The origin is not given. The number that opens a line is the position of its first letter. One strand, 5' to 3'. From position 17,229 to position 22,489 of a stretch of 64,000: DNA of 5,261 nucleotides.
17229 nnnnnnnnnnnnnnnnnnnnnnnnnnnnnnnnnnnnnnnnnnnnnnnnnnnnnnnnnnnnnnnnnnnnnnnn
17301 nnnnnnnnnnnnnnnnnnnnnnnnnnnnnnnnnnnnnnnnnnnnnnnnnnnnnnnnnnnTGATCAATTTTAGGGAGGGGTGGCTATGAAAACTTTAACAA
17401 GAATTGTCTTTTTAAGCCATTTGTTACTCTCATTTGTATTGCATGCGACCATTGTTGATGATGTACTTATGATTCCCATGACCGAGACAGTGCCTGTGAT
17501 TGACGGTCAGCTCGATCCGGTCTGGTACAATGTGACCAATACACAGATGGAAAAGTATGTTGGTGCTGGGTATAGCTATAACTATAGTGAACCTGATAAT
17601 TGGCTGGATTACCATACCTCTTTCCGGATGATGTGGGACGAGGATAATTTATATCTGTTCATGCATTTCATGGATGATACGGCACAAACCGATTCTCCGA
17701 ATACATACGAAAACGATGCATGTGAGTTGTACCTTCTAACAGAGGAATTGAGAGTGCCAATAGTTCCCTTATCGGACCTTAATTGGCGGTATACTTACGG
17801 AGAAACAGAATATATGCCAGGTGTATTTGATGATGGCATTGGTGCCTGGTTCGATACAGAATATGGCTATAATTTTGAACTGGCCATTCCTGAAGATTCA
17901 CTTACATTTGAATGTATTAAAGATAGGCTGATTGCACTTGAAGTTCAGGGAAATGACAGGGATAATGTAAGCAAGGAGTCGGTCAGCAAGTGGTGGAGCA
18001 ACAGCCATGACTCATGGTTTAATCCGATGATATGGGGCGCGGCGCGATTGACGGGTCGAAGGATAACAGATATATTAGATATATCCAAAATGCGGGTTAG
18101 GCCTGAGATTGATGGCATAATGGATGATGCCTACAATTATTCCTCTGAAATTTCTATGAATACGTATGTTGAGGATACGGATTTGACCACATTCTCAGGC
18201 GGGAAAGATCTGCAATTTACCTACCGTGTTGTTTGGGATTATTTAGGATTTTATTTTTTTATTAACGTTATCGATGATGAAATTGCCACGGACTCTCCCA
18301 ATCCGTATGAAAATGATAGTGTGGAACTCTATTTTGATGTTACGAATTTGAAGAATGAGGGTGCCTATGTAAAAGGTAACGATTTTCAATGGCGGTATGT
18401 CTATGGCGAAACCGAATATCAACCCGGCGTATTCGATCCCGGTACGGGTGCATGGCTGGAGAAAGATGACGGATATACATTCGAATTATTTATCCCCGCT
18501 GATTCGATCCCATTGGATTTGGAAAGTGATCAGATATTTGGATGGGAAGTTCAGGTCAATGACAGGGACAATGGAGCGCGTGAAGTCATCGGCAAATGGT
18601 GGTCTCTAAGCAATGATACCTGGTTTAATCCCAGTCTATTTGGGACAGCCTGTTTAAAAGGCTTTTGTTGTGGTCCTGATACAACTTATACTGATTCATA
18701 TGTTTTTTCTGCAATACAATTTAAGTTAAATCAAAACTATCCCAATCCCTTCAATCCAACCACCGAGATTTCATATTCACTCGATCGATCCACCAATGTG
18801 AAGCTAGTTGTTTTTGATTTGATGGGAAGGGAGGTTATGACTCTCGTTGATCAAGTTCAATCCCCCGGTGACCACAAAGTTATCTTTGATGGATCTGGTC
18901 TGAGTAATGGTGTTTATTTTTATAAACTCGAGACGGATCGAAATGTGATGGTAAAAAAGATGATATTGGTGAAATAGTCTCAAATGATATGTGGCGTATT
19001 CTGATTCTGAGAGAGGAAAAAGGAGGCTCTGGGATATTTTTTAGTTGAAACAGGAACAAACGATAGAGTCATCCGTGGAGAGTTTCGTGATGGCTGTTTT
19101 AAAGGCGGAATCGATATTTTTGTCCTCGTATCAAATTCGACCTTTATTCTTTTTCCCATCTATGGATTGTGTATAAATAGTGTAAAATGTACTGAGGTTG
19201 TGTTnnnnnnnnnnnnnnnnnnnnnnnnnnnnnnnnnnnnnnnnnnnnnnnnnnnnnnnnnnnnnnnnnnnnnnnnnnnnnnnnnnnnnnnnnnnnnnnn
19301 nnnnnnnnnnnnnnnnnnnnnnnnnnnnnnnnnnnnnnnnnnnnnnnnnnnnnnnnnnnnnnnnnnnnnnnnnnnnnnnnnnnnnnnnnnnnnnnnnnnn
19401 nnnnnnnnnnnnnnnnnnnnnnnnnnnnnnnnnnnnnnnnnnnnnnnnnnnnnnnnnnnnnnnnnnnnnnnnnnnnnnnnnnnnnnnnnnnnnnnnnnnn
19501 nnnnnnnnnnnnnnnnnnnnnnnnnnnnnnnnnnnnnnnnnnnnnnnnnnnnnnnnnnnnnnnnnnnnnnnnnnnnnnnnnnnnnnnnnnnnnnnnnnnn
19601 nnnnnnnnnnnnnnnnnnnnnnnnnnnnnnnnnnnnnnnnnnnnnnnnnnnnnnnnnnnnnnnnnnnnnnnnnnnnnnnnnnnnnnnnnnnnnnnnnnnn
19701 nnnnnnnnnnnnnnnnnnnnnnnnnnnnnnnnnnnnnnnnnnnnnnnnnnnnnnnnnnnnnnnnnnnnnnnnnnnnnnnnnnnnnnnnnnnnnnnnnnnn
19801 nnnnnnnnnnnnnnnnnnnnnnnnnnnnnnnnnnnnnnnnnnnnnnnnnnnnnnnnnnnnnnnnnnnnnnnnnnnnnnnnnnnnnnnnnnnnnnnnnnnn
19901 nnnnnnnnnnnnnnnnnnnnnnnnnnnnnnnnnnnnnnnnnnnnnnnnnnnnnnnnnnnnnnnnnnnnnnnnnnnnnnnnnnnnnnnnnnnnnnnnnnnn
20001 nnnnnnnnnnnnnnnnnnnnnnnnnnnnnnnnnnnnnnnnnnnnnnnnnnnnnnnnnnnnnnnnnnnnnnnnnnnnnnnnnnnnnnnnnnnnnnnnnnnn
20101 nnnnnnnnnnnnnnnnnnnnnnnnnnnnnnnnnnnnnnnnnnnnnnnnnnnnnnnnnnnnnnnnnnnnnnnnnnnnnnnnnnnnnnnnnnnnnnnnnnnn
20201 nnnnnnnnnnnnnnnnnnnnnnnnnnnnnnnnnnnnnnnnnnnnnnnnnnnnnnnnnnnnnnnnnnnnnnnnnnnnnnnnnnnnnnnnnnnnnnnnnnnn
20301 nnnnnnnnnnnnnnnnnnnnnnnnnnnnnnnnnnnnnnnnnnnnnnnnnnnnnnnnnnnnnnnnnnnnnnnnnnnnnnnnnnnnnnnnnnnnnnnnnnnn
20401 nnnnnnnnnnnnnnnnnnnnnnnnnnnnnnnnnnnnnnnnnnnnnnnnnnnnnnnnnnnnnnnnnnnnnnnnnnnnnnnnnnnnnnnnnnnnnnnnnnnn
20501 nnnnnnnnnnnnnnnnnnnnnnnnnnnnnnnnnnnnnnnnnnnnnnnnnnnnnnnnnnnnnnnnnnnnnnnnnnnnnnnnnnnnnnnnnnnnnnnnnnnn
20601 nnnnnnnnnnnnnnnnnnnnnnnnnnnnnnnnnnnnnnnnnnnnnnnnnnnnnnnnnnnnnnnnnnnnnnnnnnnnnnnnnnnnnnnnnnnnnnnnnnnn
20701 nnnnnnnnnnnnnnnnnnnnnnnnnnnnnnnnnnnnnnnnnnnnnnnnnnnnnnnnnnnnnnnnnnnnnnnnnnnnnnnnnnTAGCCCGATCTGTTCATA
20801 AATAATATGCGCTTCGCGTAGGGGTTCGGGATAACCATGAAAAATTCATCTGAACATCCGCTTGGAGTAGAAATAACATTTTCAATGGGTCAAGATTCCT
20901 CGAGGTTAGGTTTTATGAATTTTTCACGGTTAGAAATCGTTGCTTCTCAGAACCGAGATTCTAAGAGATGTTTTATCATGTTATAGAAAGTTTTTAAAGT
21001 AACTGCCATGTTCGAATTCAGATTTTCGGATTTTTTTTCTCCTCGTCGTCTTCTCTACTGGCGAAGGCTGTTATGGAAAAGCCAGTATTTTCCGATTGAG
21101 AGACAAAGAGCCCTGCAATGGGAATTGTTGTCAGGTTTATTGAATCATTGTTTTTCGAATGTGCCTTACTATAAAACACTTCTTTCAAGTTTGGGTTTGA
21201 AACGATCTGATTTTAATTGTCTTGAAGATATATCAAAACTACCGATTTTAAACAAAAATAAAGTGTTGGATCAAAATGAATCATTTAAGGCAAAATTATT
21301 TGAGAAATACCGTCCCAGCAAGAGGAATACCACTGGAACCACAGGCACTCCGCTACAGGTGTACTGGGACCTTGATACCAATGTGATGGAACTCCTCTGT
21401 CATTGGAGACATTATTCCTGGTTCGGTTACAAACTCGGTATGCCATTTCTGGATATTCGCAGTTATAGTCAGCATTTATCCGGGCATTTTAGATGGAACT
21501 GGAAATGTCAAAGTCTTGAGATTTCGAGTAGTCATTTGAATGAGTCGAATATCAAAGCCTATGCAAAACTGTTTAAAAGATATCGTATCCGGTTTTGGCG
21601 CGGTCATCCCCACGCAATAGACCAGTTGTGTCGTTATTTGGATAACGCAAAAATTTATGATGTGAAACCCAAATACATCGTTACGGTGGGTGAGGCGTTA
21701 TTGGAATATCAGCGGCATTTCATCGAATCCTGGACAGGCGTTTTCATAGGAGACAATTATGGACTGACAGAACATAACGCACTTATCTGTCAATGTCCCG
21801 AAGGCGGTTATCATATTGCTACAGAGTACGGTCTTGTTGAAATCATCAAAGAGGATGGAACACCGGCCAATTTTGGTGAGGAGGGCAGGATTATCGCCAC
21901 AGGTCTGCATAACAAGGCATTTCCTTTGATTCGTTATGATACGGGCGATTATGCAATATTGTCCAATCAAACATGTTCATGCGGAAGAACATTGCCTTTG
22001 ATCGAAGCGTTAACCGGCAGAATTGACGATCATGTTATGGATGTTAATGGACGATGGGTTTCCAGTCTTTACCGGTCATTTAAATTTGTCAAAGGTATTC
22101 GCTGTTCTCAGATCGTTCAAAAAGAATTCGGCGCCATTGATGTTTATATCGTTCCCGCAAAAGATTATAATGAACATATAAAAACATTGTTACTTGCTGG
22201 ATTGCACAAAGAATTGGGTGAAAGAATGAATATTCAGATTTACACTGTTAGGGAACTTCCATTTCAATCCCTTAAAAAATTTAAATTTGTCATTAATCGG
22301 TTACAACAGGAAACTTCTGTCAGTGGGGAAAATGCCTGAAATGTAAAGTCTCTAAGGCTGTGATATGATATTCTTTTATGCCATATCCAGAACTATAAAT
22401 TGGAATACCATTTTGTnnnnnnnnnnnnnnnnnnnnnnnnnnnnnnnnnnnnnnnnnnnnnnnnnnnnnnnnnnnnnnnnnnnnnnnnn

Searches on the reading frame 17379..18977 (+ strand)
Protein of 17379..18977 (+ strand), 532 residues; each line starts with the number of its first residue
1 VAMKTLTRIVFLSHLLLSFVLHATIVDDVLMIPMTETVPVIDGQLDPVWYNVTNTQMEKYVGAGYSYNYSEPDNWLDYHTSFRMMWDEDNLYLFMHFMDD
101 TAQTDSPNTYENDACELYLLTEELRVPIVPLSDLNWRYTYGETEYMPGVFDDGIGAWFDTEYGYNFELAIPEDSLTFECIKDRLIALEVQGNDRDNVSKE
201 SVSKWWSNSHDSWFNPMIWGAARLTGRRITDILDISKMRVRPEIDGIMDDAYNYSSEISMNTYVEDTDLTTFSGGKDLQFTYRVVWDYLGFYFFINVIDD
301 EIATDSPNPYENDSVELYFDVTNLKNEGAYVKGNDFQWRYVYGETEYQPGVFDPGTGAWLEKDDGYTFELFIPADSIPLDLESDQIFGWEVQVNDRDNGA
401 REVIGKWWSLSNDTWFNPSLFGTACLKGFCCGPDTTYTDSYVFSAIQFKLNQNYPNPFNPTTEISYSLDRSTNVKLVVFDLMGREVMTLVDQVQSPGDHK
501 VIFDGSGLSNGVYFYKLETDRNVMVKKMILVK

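Call 33: search_protein_families(library=pfam, proteins=[window:17379-18977:+], max_evalue=0.00001)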
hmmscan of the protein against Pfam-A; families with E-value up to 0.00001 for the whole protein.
window:17379-18977:+ (532 aa): 2 families
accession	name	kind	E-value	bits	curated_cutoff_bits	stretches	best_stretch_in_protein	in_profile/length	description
PF06452.16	CBM9_1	-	2e-43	148.9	23.4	2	244-428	1-184/185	Carbohydrate family 9 binding domain-like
PF18962.6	Por_Secre_tail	-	3e-10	40.7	27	1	454-529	2-74/75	Secretion system C-terminal sorting domain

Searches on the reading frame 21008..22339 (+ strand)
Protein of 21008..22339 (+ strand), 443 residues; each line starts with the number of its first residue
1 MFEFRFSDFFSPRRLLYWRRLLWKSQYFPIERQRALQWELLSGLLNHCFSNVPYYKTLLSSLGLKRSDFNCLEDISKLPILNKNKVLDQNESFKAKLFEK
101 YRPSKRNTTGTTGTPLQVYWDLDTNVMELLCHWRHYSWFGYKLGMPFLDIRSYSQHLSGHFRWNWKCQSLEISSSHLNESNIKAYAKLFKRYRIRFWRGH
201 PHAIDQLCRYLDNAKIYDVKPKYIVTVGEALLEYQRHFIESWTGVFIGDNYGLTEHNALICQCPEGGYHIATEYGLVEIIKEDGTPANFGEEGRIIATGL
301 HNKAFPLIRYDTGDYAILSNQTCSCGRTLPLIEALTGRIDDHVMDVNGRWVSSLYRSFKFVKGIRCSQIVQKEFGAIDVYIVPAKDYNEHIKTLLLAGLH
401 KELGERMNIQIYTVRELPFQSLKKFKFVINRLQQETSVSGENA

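Call 24: search_protein_families(library=pfam, proteins=[window:21008-22339:+], max_evalue=0.001)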
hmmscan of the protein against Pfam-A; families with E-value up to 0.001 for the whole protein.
window:21008-22339:+ (443 aa): 1 family
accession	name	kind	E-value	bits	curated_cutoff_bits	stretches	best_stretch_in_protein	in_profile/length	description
PF00501.34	AMP-binding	-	0.00013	21.3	29.9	1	181-297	244-374/384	AMP-binding enzyme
